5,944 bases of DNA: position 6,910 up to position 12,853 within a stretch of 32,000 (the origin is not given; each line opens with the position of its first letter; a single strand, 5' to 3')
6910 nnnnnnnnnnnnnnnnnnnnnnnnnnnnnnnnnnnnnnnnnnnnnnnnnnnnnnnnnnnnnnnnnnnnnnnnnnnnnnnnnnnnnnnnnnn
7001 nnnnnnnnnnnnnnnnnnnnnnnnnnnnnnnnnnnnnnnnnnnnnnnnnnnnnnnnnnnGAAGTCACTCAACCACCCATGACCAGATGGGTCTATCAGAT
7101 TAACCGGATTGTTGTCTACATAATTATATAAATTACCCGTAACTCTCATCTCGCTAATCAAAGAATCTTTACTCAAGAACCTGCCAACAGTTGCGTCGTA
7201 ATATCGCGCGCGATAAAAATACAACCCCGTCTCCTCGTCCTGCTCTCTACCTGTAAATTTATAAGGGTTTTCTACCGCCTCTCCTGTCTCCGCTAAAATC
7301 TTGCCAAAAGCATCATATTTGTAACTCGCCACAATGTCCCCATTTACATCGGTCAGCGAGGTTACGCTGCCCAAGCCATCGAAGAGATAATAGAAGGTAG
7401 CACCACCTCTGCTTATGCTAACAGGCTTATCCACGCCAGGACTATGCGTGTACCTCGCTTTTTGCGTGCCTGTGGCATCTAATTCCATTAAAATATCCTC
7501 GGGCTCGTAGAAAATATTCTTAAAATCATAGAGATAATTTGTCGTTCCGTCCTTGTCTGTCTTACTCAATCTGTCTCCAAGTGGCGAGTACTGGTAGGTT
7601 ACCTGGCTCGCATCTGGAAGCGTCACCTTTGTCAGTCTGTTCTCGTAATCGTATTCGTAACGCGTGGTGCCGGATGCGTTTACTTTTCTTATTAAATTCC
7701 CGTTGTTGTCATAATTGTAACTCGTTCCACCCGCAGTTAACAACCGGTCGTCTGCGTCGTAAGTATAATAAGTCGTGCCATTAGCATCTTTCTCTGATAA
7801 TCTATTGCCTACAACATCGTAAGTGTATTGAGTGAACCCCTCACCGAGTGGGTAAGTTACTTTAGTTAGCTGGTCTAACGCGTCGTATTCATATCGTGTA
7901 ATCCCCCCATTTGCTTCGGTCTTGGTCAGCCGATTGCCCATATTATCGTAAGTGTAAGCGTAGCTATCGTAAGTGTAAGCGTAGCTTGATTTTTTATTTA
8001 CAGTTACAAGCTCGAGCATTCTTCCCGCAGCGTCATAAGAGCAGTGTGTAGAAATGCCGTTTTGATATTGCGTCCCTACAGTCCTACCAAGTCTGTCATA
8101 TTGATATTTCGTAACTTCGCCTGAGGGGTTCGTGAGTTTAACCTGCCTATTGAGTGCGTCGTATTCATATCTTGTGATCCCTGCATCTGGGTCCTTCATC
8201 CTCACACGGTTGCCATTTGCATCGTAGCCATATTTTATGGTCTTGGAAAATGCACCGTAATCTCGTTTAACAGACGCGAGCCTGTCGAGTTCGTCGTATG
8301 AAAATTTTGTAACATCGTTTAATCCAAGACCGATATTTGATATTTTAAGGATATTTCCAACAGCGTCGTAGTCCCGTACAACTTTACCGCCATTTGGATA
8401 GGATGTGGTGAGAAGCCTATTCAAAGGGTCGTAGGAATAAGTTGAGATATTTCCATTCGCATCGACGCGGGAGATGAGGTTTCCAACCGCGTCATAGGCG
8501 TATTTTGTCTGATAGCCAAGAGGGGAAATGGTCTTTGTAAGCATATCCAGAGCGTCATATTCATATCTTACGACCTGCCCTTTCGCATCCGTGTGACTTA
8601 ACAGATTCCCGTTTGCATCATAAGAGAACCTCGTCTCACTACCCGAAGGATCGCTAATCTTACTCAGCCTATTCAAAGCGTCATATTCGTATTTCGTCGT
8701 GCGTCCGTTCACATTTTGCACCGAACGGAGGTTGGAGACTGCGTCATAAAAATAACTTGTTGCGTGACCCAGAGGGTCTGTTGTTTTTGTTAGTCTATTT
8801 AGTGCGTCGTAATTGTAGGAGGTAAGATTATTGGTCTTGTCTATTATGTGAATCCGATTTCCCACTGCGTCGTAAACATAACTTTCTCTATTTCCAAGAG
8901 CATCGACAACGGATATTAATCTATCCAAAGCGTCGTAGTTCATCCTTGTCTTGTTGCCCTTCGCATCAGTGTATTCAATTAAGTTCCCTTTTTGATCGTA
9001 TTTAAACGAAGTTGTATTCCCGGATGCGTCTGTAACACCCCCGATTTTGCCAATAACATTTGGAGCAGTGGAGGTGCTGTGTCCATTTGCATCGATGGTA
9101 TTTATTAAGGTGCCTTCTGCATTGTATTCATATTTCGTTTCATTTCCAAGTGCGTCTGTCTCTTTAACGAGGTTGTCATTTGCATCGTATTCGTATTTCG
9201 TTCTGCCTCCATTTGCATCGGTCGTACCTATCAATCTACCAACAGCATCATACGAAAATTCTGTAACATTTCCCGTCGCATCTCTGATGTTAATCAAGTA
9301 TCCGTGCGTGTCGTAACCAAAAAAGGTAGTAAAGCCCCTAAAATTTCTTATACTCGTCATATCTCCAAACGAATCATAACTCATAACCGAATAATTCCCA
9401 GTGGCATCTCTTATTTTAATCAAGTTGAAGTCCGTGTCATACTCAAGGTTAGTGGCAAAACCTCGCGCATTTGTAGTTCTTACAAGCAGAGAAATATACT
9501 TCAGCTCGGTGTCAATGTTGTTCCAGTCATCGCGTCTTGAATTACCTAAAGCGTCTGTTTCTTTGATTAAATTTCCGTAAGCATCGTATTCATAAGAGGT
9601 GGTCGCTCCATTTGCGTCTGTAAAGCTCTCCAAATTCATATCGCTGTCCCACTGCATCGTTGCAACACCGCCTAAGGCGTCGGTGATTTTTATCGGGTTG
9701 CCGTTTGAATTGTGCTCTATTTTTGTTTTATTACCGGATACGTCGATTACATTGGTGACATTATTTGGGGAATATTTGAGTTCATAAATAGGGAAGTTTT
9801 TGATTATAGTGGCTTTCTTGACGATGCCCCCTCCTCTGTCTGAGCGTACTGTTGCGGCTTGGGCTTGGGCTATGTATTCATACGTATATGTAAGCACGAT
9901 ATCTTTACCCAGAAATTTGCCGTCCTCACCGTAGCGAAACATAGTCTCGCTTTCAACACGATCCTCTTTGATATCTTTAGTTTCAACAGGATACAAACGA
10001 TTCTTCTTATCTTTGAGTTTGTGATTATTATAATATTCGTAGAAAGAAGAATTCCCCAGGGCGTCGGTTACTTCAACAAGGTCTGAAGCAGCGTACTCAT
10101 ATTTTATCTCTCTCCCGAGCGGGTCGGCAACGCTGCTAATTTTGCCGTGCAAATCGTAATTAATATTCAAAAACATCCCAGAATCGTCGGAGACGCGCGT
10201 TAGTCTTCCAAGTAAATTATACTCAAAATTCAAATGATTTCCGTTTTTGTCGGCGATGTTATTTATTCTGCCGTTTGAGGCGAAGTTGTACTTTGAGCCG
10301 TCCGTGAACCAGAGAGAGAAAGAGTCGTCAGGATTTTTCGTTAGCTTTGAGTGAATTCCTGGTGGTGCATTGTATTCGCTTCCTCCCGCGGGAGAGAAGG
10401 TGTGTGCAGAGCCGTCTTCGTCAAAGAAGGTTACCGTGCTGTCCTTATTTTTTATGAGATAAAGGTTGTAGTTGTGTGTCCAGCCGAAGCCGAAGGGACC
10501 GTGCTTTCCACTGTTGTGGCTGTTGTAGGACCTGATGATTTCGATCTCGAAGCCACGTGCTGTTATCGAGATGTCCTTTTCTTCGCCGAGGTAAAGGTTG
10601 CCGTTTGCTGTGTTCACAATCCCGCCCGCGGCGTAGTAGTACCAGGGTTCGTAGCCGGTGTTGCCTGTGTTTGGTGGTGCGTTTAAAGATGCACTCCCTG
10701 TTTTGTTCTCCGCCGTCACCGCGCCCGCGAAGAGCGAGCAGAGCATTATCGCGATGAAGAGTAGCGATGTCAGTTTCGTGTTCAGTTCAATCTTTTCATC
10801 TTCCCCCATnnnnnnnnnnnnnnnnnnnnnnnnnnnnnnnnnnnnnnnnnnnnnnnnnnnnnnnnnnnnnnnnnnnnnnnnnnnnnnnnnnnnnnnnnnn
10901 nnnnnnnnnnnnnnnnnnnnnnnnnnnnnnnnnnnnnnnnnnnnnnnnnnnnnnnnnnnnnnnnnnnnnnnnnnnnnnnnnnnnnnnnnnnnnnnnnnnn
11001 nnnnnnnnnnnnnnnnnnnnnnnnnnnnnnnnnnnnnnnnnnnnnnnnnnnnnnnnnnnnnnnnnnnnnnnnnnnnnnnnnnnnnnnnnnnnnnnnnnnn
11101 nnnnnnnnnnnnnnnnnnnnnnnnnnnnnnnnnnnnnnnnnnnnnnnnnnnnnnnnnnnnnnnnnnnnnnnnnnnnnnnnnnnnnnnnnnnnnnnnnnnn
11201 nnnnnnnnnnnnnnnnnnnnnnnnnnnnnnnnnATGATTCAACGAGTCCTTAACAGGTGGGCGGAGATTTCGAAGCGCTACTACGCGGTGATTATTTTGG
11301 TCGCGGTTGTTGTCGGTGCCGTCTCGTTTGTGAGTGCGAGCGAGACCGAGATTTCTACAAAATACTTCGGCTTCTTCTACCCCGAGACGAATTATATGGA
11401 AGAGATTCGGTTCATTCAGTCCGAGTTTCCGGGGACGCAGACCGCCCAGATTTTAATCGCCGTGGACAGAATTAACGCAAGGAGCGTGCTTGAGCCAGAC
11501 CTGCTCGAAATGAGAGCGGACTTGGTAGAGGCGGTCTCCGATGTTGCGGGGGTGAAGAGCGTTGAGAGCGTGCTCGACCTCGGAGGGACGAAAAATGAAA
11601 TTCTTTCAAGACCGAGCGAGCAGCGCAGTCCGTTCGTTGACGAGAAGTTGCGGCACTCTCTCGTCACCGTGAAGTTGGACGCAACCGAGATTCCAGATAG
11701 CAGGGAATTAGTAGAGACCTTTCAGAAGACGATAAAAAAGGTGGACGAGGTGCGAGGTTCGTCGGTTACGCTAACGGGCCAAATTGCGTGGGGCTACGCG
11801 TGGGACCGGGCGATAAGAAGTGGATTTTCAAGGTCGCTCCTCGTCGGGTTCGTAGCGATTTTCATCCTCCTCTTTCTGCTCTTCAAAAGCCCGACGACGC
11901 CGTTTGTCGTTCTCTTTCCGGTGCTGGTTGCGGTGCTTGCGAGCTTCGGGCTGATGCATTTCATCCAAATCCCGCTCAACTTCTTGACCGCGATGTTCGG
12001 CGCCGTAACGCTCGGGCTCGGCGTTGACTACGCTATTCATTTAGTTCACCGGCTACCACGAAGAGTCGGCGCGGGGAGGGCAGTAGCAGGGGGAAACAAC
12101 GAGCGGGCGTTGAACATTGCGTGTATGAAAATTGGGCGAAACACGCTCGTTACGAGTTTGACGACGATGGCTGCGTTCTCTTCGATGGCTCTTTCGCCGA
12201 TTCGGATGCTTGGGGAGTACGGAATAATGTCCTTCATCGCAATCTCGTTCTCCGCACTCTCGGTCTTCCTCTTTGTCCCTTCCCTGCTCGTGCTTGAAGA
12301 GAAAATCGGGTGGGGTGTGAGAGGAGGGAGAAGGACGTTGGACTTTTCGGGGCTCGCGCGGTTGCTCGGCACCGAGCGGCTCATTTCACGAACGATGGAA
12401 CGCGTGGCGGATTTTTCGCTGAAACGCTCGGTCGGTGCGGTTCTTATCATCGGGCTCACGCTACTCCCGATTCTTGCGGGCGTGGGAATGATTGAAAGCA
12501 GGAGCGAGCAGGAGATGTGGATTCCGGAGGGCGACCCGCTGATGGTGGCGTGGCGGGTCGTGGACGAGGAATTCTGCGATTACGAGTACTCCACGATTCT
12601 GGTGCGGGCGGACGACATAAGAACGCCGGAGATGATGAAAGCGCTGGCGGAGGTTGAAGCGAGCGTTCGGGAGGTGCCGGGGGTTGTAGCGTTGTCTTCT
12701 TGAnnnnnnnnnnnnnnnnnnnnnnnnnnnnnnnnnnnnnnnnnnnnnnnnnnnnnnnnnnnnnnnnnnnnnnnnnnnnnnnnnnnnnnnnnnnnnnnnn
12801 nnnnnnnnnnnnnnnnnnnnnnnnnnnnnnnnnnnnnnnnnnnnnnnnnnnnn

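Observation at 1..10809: A complete RHS/YD cage sits at the N-terminus of a >3,600-codon archaeal ORF instead of capping a small C-terminal toxin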

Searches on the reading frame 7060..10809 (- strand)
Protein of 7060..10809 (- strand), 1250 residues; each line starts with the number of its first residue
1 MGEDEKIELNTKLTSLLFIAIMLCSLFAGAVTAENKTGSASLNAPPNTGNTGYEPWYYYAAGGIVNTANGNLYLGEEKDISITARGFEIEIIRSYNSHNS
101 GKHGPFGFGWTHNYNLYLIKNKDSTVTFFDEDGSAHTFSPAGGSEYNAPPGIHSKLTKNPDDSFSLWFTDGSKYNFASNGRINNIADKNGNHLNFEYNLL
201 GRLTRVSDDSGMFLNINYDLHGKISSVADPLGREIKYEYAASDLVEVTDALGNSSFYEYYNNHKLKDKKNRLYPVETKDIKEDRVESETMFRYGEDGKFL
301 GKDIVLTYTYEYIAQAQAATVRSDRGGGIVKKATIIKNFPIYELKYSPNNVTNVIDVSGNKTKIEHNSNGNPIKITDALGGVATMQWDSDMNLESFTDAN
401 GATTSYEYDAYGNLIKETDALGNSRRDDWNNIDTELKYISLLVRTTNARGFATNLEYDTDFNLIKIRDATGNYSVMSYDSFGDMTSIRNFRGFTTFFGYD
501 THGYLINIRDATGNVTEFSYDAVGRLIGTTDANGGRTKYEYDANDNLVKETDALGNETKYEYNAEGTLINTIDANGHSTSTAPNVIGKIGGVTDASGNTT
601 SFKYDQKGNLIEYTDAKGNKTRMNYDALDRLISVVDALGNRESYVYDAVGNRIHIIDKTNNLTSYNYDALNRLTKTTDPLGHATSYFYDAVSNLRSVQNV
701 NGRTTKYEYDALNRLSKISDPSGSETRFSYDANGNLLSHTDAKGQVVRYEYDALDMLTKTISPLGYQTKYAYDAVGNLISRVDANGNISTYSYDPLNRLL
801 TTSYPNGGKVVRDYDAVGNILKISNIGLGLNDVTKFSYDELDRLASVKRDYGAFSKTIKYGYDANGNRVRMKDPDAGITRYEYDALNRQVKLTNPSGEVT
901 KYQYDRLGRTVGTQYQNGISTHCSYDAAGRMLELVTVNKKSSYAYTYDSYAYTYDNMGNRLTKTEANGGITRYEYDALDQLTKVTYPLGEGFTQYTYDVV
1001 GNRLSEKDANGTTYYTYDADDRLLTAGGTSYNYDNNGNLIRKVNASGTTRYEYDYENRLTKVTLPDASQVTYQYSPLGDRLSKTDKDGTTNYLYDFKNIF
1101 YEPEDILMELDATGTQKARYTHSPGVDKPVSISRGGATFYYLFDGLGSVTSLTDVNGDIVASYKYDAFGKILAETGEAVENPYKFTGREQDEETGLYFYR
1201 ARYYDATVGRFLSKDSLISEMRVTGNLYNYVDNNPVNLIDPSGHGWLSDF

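Call 65: search_solved_structures(query=window:7060-10809:-, max_evalue=1e-10, show_alignments=0)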
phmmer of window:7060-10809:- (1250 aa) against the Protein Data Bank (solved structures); distinct sequences matched with E-value up to 1e-10: 28.
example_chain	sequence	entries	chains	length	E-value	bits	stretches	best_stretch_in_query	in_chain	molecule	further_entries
7q97_A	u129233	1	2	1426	2.4e-75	257.7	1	530-1246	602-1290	Rhs family protein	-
8h8a_A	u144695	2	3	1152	2.6e-67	231.1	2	594-1243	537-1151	Putative Rhs-family protein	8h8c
8h8b_A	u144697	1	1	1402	5.3e-66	226.8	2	594-1243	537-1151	Putative Rhs-family protein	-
8qjd_A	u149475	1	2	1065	6.6e-65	223.1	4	604-909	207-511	Salmonella bongori Rhs core domain (residues 360-1420)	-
8qjb_A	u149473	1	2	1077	1.5e-63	218.6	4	673-909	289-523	T6SS-associated Rhs core domain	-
8qja_A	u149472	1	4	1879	5.2e-59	203.6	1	441-1243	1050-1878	Putative type VI secretion system YD repeat-containing Rhs element Vgr protein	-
8qjc_A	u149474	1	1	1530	9.7e-57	196.1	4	604-838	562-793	T6SS-associated Rhs core and toxin domain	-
8cp6_B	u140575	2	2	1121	1.2e-51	179.2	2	508-778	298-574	Toxin protein Tse5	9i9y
9pt5_A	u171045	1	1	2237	6.6e-45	156.9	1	620-1244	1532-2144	Teneurin-like protein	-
9ifo_A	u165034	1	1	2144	1.8e-44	155.5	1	620-1243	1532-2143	Teneurin-Like Protein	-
8uy4_A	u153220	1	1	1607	2.4e-44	155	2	558-812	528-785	Tse15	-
7pq5_L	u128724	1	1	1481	4.5e-44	154.1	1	599-769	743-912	Tre23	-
8uxt_A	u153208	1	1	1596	3.4e-43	151.2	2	558-812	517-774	Tse15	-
8fia_A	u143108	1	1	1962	1.1e-20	76.7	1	641-1242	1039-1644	Teneurin-m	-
6l7i_G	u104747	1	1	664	3.9e-16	61.6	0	1034-1243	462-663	TccC2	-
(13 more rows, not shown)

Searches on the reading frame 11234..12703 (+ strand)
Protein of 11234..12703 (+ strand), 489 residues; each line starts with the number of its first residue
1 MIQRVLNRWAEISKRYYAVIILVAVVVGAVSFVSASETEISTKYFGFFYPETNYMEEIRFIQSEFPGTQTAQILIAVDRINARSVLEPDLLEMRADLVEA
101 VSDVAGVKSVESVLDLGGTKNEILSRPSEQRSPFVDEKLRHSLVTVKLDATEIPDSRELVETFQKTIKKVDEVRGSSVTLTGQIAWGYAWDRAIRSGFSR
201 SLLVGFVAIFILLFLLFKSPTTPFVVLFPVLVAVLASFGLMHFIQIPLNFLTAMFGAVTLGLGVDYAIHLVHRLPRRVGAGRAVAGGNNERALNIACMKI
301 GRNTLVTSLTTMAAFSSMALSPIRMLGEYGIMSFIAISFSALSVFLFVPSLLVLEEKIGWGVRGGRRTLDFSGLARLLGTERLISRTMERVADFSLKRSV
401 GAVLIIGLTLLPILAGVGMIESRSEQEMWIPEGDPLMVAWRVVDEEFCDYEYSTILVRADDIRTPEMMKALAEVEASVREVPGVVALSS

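Call 7: search_protein_families(library=pfam, proteins=[window:11234-12703:+], max_evalue=0.001)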
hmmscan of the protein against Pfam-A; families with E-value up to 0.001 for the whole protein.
window:11234-12703:+ (489 aa): 3 families
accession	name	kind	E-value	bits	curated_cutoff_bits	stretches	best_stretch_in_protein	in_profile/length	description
PF03176.21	MMPL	-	5e-28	98.5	20.5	1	51-357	6-304/333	MMPL family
PF00873.25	ACR_tran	-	1.5e-06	26.7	28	1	199-351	334-485/1021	AcrB/AcrD/AcrF family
PF12349.14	Sterol-sensing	-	0.00018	21.8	22.3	1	224-356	10-137/153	Sterol-sensing domain of SREBP cleavage-activation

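Call 9: find_encoding_contigs(protein=window:11234-12703:+, flank=10000, max_places=6)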
Protein window:11234-12703:+ (489 aa): no gene with exactly this product is on record in the collection.
